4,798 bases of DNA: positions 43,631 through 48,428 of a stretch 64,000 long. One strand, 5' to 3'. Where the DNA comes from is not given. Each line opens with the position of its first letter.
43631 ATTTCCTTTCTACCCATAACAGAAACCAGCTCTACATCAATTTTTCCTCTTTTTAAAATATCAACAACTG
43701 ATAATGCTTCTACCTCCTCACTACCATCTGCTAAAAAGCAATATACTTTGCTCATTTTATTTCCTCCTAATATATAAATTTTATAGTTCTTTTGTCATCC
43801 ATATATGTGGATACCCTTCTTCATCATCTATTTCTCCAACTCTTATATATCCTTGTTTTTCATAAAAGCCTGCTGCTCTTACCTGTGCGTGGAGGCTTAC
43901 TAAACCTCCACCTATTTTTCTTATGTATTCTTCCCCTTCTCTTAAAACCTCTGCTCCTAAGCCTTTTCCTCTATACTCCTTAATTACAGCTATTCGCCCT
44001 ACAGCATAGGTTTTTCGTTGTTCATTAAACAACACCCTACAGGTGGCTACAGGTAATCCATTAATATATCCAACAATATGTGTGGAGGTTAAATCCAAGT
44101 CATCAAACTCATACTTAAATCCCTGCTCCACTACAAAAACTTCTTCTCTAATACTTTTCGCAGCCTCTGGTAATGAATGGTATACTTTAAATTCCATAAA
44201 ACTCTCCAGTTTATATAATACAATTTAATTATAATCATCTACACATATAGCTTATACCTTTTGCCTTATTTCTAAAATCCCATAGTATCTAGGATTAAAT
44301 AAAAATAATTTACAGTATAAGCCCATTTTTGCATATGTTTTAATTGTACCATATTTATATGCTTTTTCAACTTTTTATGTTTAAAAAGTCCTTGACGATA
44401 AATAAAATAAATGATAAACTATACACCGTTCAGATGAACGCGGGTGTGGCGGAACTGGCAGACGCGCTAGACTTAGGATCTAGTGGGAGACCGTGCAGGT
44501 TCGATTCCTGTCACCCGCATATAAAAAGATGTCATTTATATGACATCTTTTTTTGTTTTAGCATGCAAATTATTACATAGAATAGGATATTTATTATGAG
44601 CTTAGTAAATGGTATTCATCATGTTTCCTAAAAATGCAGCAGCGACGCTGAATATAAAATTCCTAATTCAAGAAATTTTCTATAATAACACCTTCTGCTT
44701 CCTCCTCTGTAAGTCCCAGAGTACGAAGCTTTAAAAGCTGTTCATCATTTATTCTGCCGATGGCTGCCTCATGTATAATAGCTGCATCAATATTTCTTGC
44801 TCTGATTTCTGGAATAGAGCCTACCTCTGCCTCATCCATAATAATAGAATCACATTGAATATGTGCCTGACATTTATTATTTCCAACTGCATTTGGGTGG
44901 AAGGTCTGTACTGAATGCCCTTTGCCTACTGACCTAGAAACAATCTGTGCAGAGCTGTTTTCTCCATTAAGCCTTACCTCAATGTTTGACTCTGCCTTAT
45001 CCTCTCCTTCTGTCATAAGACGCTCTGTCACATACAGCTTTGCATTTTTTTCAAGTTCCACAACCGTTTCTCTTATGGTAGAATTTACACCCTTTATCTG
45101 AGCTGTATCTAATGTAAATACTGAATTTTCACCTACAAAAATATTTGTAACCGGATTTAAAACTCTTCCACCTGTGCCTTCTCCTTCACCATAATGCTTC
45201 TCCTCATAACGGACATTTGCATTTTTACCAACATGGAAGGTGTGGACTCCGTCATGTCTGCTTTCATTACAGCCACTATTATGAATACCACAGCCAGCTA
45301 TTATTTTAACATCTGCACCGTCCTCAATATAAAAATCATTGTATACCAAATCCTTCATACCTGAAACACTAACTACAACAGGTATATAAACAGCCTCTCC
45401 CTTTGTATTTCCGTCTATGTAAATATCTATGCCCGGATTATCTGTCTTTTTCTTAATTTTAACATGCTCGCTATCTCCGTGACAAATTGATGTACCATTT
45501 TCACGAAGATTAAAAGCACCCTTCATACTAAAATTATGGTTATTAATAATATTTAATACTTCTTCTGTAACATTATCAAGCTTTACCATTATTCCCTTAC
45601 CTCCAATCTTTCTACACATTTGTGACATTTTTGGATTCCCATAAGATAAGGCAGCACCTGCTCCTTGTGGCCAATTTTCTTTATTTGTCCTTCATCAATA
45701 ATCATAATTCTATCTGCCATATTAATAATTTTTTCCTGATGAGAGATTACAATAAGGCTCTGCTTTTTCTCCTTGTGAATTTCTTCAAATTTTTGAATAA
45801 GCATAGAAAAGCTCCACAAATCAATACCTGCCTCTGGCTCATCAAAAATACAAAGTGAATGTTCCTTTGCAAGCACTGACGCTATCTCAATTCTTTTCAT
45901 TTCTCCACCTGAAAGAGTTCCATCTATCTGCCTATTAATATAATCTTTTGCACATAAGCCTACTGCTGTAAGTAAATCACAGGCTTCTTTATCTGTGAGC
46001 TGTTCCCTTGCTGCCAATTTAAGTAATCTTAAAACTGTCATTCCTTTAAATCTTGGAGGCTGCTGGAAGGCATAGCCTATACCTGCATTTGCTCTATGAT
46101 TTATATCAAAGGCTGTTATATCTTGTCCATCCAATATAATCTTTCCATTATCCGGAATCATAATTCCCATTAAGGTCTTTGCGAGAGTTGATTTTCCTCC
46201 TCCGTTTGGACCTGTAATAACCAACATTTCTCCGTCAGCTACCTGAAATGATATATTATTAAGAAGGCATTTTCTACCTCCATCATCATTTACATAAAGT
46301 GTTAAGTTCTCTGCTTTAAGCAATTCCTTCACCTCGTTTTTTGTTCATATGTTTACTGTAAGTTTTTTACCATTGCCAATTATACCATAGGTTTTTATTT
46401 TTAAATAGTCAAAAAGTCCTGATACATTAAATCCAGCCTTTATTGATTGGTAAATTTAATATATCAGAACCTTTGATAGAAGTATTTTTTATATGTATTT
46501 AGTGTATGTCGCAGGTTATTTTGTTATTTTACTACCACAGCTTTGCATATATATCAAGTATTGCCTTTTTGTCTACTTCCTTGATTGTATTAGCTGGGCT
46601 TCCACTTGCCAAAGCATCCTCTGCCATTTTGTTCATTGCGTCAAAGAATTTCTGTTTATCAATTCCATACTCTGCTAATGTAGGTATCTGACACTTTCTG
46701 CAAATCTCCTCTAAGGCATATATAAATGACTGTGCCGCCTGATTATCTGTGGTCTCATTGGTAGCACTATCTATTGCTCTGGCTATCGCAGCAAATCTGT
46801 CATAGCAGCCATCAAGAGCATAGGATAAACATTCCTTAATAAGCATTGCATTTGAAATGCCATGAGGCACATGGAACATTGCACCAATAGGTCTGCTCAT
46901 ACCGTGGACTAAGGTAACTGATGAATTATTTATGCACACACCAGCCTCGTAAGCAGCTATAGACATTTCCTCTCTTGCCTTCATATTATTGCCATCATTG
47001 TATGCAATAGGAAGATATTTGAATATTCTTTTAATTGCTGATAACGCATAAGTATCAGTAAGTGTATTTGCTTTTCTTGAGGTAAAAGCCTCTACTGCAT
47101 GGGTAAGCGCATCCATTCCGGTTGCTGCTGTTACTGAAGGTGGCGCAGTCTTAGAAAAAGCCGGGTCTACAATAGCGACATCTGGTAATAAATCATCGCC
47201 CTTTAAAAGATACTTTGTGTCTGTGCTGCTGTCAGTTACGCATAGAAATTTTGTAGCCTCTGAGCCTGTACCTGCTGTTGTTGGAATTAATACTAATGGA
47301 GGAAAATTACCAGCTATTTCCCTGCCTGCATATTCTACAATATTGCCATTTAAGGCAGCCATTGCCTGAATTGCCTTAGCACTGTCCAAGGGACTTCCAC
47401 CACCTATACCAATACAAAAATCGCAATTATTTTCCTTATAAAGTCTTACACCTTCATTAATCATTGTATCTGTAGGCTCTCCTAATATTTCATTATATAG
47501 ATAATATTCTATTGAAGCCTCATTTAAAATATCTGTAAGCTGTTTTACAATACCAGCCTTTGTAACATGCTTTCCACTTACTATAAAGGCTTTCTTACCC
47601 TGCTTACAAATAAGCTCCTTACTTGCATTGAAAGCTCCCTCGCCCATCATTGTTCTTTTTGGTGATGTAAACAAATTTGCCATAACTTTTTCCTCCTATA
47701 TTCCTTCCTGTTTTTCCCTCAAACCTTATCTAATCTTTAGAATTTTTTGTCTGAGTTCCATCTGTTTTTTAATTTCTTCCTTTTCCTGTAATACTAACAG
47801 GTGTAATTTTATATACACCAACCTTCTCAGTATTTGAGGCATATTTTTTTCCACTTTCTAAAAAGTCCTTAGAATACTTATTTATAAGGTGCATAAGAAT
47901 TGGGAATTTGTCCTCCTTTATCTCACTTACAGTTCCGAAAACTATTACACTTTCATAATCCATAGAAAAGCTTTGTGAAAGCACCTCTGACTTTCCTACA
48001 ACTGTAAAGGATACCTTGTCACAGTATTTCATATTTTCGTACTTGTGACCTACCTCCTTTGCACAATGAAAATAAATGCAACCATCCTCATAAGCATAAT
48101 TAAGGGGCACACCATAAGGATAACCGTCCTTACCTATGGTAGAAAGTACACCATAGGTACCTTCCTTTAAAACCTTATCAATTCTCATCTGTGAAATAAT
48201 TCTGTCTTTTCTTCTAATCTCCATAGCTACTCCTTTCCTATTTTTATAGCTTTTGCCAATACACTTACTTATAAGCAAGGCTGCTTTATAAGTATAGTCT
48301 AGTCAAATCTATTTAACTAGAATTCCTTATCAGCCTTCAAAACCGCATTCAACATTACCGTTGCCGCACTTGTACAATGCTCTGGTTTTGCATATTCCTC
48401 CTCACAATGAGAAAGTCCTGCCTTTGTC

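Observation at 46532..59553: PucR-regulated cluster: class-III aminotransferase, peptide-type ABC importer, two amidohydrolases, a PNPOx flavoprotein and an Fe-ADH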

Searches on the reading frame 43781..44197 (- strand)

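Call 5: search_protein_families(library=pfam, proteins=[window:43781-44197:-])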
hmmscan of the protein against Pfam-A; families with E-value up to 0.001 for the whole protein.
window:43781-44197:- (138 aa): 4 families
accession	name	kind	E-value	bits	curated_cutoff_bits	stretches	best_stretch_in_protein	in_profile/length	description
PF00583.31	Acetyltransf_1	-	2.4e-13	50.8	20.7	1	29-117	22-116/116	Acetyltransferase (GNAT) family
PF13673.13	Acetyltransf_10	-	2.1e-12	47.6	23.6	1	61-138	49-128/128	Acetyltransferase (GNAT) domain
PF13508.13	Acetyltransf_7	-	2.7e-11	44.1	27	1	39-118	4-83/84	Acetyltransferase (GNAT) domain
PF13527.13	Acetyltransf_9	-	7.2e-05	23.2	25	1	57-117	66-124/127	Acetyltransferase (GNAT) domain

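Call 6: search_protein_families(library=ncbifam, proteins=[window:43781-44197:-], max_evalue=1e-10)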
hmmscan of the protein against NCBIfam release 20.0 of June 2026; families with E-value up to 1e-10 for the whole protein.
window:43781-44197:- (138 aa): 1 family
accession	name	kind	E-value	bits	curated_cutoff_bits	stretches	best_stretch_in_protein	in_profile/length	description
NF007644.0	PRK10314.1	equivalog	4.5e-16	59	171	1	15-137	22-149/153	GNAT family N-acetyltransferase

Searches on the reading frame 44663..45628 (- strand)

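Call 5: search_protein_families(library=pfam, proteins=[window:44663-45628:-])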
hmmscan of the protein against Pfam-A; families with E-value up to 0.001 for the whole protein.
window:44663-45628:- (321 aa): 1 family
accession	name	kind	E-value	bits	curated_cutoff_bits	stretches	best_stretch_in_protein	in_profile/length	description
PF01458.23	SUFBD_core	-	1.9e-23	83.6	27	1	101-319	18-232/232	SUF system FeS cluster assembly, SufBD core domain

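Call 6: search_protein_families(library=ncbifam, proteins=[window:44663-45628:-], max_evalue=1e-10)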
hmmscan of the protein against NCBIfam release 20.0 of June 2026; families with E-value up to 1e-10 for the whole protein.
window:44663-45628:- (321 aa): 4 families
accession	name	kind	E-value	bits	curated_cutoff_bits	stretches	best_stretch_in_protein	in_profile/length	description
TIGR01980.1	sufB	equivalog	4e-19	68.6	346.4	1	101-320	211-429/448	Fe-S cluster assembly protein SufB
TIGR01981.1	sufD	equivalog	2.1e-18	66.6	222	1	78-321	19-260/275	Fe-S cluster assembly protein SufD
NF008773.0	PRK11814.1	equivalog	1.6e-15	56.7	717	1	102-319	231-455/484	Fe-S cluster assembly protein SufB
NF052511.1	SUF_like_SmsB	exception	4.2e-13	49.1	650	1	158-321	254-419/445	SUF-like minimal system protein SmsB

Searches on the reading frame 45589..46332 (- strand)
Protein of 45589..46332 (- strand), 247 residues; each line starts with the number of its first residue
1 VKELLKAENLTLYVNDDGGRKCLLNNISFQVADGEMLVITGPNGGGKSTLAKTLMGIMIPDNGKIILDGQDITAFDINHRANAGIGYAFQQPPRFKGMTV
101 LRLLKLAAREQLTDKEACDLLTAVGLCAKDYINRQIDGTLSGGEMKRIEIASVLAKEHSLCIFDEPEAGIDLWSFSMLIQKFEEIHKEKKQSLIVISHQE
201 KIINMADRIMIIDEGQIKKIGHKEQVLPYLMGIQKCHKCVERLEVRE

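Call 5: search_protein_families(library=pfam, proteins=[window:45589-46332:-])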
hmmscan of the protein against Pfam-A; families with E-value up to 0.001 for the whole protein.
window:45589-46332:- (247 aa): 4 families
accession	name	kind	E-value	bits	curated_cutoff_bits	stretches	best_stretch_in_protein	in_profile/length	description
PF00005.33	ABC_tran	-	8.1e-30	104.6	25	1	24-167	1-136/137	ABC transporter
PF02463.25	SMC_N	-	4.5e-09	36.5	40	1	35-212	25-211/220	RecF/RecN/SMC N terminal domain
PF13304.12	AAA_21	-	8.7e-05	23.2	27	0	37-54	2-19/304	AAA domain, putative AbiEii toxin, Type IV TA system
PF13555.12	AAA_29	-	0.00019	21.5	27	1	30-62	18-50/61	P-loop containing region of AAA domain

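Call 6: search_protein_families(library=ncbifam, proteins=[window:45589-46332:-], max_evalue=1e-10)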
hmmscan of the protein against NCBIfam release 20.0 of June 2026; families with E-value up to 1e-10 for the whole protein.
window:45589-46332:- (247 aa): 173 families (the best 25 are shown)
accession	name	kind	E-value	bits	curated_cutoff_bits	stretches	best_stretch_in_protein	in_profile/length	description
TIGR04521.1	ECF_ATPase_2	equivalog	3.6e-39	134.5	330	1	20-230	17-236/279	energy-coupling factor transporter ATPase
TIGR01978.1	sufC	equivalog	2.2e-37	128.8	212.8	1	5-224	1-230/243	Fe-S cluster assembly ATPase SufC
TIGR04406.1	LPS_export_lptB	equivalog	3e-36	124.9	240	1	20-227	13-223/239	LPS export ABC transporter ATP-binding protein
TIGR04520.1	ECF_ATPase_1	equivalog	1.3e-35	123.2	315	1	19-229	13-226/269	energy-coupling factor transporter ATPase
TIGR03375.1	type_I_sec_LssB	subfamily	4.5e-34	117.8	693.1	1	21-230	480-692/696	type I secretion system permease/ATPase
TIGR01842.1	type_I_sec_PrtD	subfamily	1.9e-33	115.8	510.15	1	6-227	318-541/544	type I secretion system permease/ATPase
NF040840.2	tungstate_WtpC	equivalog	3.7e-32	112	440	1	23-227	15-219/347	tungstate ABC transporter ATP-binding protein WtpC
TIGR03410.1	urea_trans_UrtE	equivalog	2e-31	109.2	285.8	1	19-225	11-218/230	urea ABC transporter ATP-binding subunit UrtE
TIGR01186.1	proV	subfamily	3.5e-31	108.6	326.6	1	19-227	4-218/363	betaine/proline/choline family ABC transporter ATP-binding protein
NF010158.0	PRK13637.1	equivalog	9.3e-31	107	390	1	6-227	4-233/287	energy-coupling factor transporter ATPase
TIGR00968.1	3a0106s01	subfamily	1.9e-30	106.1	342.75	1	19-226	11-218/237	sulfate ABC transporter ATP-binding protein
TIGR02857.1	CydD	equivalog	2.1e-30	106.2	435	1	8-210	325-527/529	thiol reductant ABC exporter subunit CydD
TIGR02211.1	LolD_lipo_ex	equivalog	3.9e-30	105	307.75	1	4-218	1-220/221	lipoprotein-releasing ABC transporter ATP-binding protein LolD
TIGR02982.1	heterocyst_DevA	subfamily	1.2e-29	103.5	295.8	1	6-218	3-220/220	ABC exporter ATP-binding subunit, DevA family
NF010156.0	PRK13635.1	equivalog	6e-29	101.1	392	1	2-228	3-229/279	energy-coupling factor ABC transporter ATP-binding protein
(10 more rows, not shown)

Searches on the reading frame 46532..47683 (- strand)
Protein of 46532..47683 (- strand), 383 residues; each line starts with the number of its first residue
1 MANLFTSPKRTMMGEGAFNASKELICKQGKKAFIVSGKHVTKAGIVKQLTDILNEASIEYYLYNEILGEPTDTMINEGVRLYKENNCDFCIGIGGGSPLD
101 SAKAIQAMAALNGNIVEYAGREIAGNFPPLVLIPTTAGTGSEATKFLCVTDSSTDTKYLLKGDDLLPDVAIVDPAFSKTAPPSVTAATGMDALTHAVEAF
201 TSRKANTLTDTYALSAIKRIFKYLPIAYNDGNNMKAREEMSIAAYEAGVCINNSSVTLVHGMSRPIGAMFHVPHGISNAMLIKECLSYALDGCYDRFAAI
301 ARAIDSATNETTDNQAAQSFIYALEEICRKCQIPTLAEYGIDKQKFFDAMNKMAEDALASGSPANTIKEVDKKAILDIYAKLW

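Call 5: search_protein_families(library=pfam, proteins=[window:46532-47683:-])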
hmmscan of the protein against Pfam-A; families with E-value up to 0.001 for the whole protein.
window:46532-47683:- (383 aa): 3 families
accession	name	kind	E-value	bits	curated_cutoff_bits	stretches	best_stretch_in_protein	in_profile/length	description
PF00465.25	Fe-ADH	-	1.8e-47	161.5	31.3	1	8-174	1-168/168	Iron-containing alcohol dehydrogenase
PF25137.1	ADH_Fe_C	-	1.9e-45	155.4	27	1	185-382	1-193/194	Fe-containing alcohol dehydrogenase family, C-terminal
PF13685.12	Fe-ADH_2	-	2.1e-08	34.8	28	1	13-107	2-95/149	Iron-containing alcohol dehydrogenase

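Call 6: search_protein_families(library=ncbifam, proteins=[window:46532-47683:-], max_evalue=1e-10)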
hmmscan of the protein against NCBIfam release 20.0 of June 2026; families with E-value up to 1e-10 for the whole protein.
window:46532-47683:- (383 aa): 14 families
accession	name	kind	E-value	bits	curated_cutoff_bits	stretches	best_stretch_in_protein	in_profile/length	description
TIGR02638.1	lactal_redase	equivalog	3.5e-86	289.4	523.15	1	4-368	3-372/379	lactaldehyde reductase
NF053866.1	CholDhdGbsBBac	equivalog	1.4e-85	287.3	550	1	5-379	12-387/392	choline dehydrogenase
NF041833.1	Fe_ADH_ErcA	equivalog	2.3e-85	287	550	1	12-380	12-379/382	alcohol dehydrogenase-like regulatory protein ErcA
NF007911.0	PRK10624.1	equivalog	2.3e-77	260.5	537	1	11-383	11-382/382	lactaldehyde reductase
NF010378.0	PRK13805.1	equivalog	2.4e-73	247.4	951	1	5-359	459-840/872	bifunctional acetaldehyde-CoA/alcohol dehydrogenase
NF007363.0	PRK09860.1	equivalog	1.6e-66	225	581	1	3-359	4-363/383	L-threonine dehydrogenase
NF011998.0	PRK15454.1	equivalog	7.2e-62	209.3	556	1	5-380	24-392/395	ethanolamine utilization ethanol dehydrogenase EutG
NF050025.1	SulfAcetaldRedSarD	equivalog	4.4e-61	206.8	700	1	1-359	1-360/385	sulfoacetaldehyde reductase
NF058672.1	4HyButDHCUPNE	equivalog_domain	2.1e-56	191.8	500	1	20-361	19-360/378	4-hydroxybutyrate dehydrogenase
TIGR03405.1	Phn_Fe-ADH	equivalog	9.9e-52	175.9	423.7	1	6-353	2-343/355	iron-containing alcohol dehydrogenase PsrA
TIGR04266.1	NDMA_methanol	equivalog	2e-46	158.6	625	1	9-356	17-367/420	NDMA-dependent methanol dehydrogenase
NF011717.0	PRK15138.1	equivalog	5.5e-26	91.5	645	1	6-360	7-367/387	alcohol dehydrogenase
NF006941.0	PRK09423.1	subfamily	2.3e-17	62.9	336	1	1-208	1-188/367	glycerol dehydrogenase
NF041822.1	daptide_DH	equivalog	2.8e-17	62.7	300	1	36-240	7-219/363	daptide-type RiPP biosynthesis dehydogenase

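Call 11: search_solved_structures(query=window:46532-47683:-, max_evalue=1e-40)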
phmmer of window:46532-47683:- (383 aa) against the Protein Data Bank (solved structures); distinct sequences matched with E-value up to 1e-40: 24.
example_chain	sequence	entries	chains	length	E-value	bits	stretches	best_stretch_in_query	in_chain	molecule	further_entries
8zwd_B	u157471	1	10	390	2.5e-66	227.4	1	3-368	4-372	NAD(P)-dependent methanol dehydrogenase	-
3owo_A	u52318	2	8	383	9.4e-65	222.3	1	5-365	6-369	Alcohol dehydrogenase 2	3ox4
8zrl_A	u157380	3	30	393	7.6e-64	219.3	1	4-365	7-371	NAD-dependent methanol dehydrogenase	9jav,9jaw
3bfj_A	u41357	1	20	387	1.1e-61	212.2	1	26-366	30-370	1,3-propanediol oxidoreductase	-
7qnj_AAA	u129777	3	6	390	2.4e-55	191.3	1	2-376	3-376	Lactaldehyde reductase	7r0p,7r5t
7qlq_AAA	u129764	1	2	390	3.4e-55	190.8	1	2-376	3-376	Lactaldehyde reductase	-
5br4_A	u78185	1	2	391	6.4e-55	189.9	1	2-376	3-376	Lactaldehyde reductase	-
7qlg_AAA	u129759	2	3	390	8.1e-55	189.6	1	2-376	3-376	Lactaldehyde reductase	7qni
7qls_AAA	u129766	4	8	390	8.1e-55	189.6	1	2-376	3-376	Lactaldehyde reductase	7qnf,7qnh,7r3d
1rrm_A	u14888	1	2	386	8.4e-55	189.5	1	2-377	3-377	Lactaldehyde reductase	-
2bi4_A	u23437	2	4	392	8.9e-55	189.4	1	2-376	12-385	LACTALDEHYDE REDUCTASE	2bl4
3zdr_A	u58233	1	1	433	7.7e-54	186.4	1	30-358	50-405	ALCOHOL DEHYDROGENASE DOMAIN OF THE BIFUNCTIONAL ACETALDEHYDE DEHYDROGENASE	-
13he_A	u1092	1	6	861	7.3e-53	183.1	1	7-358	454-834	Aldehyde-alcohol dehydrogenase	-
8uhw_A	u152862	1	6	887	7.3e-53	183.1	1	7-358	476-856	Aldehyde-alcohol dehydrogenase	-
4fr2_A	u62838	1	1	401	4.2e-50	174.1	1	7-379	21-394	1,3-propanediol dehydrogenase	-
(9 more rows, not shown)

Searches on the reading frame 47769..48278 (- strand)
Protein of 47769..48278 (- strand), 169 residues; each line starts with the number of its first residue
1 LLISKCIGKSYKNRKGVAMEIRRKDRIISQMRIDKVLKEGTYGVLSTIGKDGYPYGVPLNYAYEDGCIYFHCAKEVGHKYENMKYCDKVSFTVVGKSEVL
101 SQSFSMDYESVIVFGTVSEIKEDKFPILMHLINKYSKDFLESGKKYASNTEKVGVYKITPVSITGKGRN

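Call 3: search_protein_families(library=pfam, proteins=[window:47769-48278:-])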
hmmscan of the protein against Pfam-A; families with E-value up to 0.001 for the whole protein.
window:47769-48278:- (169 aa): 2 families
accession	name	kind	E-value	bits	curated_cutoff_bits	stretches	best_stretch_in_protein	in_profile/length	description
PF12900.13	Pyridox_ox_2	-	1.4e-16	61.2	27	1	32-166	4-139/140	Pyridoxamine 5'-phosphate oxidase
PF01243.27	PNPOx_N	-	2.2e-09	38.2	28.1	1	33-160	5-113/120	Pyridoxamine 5'-phosphate oxidase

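Call 4: search_protein_families(library=ncbifam, proteins=[window:47769-48278:-])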
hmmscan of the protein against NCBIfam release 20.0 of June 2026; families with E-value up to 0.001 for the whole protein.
window:47769-48278:- (169 aa): 3 families
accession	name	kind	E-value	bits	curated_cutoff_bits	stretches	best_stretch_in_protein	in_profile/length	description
NF000261.1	NimABCDEF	equivalog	1.6e-25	89.8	260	1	20-166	4-151/153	NimABCDEF family 5-nitroimidazole reductase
NF000262.1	NimIJ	equivalog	6.3e-23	81.5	270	1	20-138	3-122/151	NimIJ family nitroimidazole resistance protein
TIGR03618.1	Rv1155_F420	subfamily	2.9e-06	27.5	79.05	1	36-160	4-122/127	TIGR03618 family F420-dependent PPOX class oxidoreductase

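Call 12: search_solved_structures(query=window:47769-48278:-, max_evalue=0.001)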
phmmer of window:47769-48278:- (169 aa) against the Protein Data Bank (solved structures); distinct sequences matched with E-value up to 0.001: 3.
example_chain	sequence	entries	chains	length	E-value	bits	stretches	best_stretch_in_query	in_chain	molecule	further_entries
2hti_A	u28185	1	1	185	1.2e-07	35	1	30-152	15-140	BH0577 protein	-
2fg9_A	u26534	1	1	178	6.1e-07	32.7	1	29-166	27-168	5-nitroimidazole antibiotic resistance protein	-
2hq9_A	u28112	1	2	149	0.00018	24.7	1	26-93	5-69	Mll6688 protein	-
